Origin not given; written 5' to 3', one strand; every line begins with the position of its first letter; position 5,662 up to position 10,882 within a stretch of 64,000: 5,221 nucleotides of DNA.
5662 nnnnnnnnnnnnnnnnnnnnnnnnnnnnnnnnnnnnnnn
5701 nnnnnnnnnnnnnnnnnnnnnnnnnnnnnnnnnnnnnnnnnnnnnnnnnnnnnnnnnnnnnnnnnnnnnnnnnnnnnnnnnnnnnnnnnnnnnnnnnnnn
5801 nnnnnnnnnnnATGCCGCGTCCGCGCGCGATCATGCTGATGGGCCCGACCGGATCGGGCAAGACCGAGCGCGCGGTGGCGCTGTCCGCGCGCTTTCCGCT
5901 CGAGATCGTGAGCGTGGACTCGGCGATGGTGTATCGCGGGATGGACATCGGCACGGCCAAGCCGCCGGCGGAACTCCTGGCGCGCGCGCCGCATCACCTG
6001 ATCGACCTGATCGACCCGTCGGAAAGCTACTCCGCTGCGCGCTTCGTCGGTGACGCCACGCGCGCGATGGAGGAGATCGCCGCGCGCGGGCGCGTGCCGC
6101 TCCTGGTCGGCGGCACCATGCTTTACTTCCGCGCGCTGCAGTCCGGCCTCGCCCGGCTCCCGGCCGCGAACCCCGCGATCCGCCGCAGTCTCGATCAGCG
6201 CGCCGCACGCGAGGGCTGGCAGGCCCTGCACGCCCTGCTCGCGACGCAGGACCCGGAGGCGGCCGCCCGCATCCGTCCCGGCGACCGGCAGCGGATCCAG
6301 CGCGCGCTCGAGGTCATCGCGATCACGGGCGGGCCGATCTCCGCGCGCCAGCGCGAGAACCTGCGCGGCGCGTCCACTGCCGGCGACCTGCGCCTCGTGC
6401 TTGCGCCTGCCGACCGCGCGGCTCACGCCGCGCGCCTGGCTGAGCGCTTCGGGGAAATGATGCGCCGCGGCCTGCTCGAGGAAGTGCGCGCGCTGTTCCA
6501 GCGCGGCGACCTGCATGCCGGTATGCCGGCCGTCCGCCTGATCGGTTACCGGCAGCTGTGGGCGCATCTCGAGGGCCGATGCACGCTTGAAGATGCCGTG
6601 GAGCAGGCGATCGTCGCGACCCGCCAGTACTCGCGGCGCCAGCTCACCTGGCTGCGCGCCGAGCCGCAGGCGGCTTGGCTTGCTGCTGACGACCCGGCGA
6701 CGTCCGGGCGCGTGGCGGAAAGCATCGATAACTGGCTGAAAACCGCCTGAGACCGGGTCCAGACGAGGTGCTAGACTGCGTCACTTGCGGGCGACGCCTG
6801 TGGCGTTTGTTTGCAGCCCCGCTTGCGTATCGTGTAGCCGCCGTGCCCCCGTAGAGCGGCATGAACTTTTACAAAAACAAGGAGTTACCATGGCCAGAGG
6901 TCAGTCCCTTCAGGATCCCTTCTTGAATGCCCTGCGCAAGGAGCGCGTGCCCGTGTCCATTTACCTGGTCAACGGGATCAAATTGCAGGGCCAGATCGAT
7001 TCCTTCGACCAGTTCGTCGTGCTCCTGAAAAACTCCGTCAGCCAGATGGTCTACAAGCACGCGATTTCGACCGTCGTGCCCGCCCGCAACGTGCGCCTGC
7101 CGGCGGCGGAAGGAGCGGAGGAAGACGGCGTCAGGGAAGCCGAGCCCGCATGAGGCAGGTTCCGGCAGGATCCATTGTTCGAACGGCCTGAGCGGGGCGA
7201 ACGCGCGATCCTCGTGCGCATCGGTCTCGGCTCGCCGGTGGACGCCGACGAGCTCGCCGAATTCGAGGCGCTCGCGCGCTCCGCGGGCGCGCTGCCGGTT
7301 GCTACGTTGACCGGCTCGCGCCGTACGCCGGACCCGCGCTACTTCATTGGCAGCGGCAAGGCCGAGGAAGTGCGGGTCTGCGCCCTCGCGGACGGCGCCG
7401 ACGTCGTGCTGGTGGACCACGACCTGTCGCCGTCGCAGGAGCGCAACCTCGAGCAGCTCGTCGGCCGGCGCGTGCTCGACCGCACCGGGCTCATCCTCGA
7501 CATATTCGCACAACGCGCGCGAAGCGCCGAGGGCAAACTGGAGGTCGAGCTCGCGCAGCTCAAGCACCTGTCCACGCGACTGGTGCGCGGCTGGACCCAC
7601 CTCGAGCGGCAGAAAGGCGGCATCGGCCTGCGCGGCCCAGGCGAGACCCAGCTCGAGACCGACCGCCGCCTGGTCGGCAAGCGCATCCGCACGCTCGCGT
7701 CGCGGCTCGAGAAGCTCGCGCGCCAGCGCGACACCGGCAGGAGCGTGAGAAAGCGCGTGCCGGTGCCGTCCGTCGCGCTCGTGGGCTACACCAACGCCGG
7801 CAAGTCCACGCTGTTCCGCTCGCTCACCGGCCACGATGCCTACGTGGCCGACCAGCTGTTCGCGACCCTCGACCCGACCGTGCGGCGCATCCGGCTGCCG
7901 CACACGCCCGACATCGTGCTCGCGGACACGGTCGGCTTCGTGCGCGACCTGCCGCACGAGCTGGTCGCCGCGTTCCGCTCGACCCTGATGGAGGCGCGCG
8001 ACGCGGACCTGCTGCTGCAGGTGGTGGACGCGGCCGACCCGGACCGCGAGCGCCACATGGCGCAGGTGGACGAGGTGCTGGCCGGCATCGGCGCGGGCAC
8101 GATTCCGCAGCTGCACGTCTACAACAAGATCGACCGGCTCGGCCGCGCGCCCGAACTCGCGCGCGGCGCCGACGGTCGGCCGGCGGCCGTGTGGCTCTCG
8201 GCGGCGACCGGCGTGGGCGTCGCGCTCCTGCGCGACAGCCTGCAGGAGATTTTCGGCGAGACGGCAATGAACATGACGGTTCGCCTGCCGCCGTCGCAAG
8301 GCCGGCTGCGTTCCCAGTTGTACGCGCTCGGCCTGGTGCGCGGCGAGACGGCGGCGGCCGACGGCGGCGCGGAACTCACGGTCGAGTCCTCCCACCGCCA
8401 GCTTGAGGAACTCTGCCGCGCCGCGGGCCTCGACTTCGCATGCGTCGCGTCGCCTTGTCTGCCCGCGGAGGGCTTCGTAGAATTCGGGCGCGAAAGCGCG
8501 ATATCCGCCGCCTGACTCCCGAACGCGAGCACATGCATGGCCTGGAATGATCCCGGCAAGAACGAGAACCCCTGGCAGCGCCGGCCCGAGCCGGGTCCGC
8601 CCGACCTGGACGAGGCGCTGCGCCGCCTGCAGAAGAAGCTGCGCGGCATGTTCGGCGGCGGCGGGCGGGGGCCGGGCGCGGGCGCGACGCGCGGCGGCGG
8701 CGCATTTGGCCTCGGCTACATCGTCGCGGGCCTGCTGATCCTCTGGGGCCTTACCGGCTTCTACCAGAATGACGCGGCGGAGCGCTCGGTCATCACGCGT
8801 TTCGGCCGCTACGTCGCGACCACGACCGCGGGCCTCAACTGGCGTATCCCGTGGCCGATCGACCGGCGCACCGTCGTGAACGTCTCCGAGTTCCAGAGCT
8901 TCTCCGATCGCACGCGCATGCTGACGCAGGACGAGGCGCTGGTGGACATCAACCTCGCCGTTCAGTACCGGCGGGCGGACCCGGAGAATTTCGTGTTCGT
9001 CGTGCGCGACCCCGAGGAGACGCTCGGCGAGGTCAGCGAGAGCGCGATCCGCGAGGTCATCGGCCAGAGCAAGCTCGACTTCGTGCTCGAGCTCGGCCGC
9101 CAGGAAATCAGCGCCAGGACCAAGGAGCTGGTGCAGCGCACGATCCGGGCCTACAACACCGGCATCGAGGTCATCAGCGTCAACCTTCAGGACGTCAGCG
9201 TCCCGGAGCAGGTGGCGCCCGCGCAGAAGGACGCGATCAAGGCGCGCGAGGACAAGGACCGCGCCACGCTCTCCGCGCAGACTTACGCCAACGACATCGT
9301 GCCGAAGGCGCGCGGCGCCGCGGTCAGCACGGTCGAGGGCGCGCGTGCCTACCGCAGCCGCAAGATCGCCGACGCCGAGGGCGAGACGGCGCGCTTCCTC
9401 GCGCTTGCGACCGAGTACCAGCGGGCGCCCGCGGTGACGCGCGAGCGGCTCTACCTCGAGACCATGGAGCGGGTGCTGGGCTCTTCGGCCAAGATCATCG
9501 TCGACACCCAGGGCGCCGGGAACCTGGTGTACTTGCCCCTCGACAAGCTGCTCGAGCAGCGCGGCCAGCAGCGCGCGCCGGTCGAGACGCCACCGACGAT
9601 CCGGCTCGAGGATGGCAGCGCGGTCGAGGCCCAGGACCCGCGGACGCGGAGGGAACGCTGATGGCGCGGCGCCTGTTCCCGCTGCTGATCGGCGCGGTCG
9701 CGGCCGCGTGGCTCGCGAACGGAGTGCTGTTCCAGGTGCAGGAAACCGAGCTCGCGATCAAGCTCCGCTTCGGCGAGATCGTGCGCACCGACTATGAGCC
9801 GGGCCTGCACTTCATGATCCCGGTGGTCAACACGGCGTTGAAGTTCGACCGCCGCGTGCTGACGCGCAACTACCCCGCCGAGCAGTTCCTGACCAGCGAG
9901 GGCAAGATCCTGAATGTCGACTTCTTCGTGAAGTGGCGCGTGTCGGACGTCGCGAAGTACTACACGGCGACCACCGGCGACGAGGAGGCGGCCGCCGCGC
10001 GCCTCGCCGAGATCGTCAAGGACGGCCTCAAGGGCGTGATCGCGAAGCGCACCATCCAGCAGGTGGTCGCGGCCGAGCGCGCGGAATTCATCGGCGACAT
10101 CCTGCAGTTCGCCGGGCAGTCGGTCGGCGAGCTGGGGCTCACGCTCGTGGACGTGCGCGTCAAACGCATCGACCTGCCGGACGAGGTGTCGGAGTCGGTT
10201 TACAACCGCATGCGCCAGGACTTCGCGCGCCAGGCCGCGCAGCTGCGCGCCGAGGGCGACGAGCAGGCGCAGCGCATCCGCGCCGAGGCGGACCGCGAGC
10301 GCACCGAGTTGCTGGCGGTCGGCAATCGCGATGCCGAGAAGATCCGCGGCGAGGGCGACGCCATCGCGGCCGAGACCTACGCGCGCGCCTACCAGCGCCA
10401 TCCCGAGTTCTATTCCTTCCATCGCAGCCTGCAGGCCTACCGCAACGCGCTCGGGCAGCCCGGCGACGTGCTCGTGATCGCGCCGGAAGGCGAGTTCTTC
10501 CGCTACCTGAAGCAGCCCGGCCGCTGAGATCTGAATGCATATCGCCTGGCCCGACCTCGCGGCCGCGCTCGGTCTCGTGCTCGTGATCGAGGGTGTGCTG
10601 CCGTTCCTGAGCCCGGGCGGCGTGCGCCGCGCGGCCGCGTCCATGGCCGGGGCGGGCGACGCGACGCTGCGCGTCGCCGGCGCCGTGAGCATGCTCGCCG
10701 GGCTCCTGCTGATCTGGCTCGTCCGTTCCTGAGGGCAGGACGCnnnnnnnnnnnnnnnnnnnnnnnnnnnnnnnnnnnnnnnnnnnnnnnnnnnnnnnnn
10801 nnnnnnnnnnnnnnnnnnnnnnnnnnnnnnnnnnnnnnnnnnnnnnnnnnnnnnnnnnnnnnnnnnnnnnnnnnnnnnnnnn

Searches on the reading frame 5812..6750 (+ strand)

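Call 57: search_protein_families(library=pfam, proteins=[window:5812-6750:+], max_evalue=0.00001)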
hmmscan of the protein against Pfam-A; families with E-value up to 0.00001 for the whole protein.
window:5812-6750:+ (312 aa): 1 family
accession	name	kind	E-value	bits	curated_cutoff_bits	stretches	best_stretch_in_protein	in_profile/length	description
PF01715.23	IPPT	-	2.7e-84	283.1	23.6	1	40-283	2-242/243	IPP transferase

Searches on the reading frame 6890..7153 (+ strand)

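Call 57: search_protein_families(library=pfam, proteins=[window:6890-7153:+], max_evalue=0.00001)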
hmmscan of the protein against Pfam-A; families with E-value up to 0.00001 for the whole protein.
window:6890-7153:+ (87 aa): 1 family
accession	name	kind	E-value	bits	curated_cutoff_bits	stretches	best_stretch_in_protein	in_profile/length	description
PF17209.9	Hfq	-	3.1e-30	104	27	1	7-68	1-63/64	Hfq protein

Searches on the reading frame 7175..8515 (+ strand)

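Call 57: search_protein_families(library=pfam, proteins=[window:7175-8515:+], max_evalue=0.00001)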
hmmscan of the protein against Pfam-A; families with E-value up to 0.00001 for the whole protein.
window:7175-8515:+ (446 aa): 5 families
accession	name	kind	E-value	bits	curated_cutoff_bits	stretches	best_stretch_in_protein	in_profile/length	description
PF13167.11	GTP-bdg_N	-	6.9e-30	103.9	25.4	1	25-112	2-89/89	GTP-binding GTPase N-terminal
PF16360.10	GTP-bdg_M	-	1.3e-27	96.6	29.5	1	114-192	1-79/79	GTP-binding GTPase Middle Region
PF01926.29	MMR_HSR1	-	1.5e-20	73.8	21.9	1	200-318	2-113/113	50S ribosome-binding GTPase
PF19275.4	HflX_C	-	5.5e-07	30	26.4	1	329-418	3-92/102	HflX C-terminal domain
PF02421.24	FeoB_N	-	1e-06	28.8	27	1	199-294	2-96/156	Ferrous iron transport protein B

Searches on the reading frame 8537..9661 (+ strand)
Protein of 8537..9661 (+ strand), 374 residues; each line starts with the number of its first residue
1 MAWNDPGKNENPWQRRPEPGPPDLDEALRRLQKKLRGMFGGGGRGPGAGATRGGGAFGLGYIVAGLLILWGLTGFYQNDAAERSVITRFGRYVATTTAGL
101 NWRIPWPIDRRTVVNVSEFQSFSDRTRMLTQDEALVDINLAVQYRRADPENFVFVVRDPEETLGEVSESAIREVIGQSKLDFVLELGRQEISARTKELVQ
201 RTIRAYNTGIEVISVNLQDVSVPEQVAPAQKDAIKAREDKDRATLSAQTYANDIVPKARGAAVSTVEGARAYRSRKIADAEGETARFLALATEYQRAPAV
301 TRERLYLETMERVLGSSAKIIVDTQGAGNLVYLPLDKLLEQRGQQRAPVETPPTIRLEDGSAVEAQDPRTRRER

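Call 57: search_protein_families(library=pfam, proteins=[window:8537-9661:+], max_evalue=0.00001)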
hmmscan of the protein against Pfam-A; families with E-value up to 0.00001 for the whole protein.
window:8537-9661:+ (374 aa): 2 families
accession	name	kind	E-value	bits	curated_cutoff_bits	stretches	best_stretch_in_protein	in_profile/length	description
PF01145.31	Band_7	-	5.5e-23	82.4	23.6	1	81-249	6-174/176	SPFH domain / Band 7 family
PF12221.13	HflK_N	-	6.4e-16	58.5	22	1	1-42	1-44/44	Bacterial membrane protein N terminal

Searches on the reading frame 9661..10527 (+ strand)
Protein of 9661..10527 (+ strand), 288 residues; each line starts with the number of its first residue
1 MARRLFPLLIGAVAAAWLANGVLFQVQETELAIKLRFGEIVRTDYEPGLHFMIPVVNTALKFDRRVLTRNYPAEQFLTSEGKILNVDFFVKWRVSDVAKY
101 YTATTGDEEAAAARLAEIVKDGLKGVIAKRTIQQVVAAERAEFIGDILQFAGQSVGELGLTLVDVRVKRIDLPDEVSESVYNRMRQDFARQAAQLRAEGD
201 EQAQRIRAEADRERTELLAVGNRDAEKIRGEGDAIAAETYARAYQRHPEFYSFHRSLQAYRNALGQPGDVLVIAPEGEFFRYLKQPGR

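Call 57: search_protein_families(library=pfam, proteins=[window:9661-10527:+], max_evalue=0.00001)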
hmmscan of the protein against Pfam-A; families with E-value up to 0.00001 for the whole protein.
window:9661-10527:+ (288 aa): 1 family
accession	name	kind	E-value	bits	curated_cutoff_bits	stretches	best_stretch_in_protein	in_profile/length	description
PF01145.31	Band_7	-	6.6e-31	108.2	23.6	1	25-200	2-175/176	SPFH domain / Band 7 family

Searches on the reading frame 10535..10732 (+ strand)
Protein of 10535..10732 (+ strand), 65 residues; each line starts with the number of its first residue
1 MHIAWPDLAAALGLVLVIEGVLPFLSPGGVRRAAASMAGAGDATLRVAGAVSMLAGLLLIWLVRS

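Call 57: search_protein_families(library=pfam, proteins=[window:10535-10732:+], max_evalue=0.00001)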
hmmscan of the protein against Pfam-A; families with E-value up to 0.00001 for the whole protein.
window:10535-10732:+ (65 aa): 1 family
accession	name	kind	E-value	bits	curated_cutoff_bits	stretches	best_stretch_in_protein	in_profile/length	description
PF09838.14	DUF2065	-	5.6e-19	68.4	24.3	1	8-63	1-56/56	Uncharacterized protein conserved in bacteria (DUF2065)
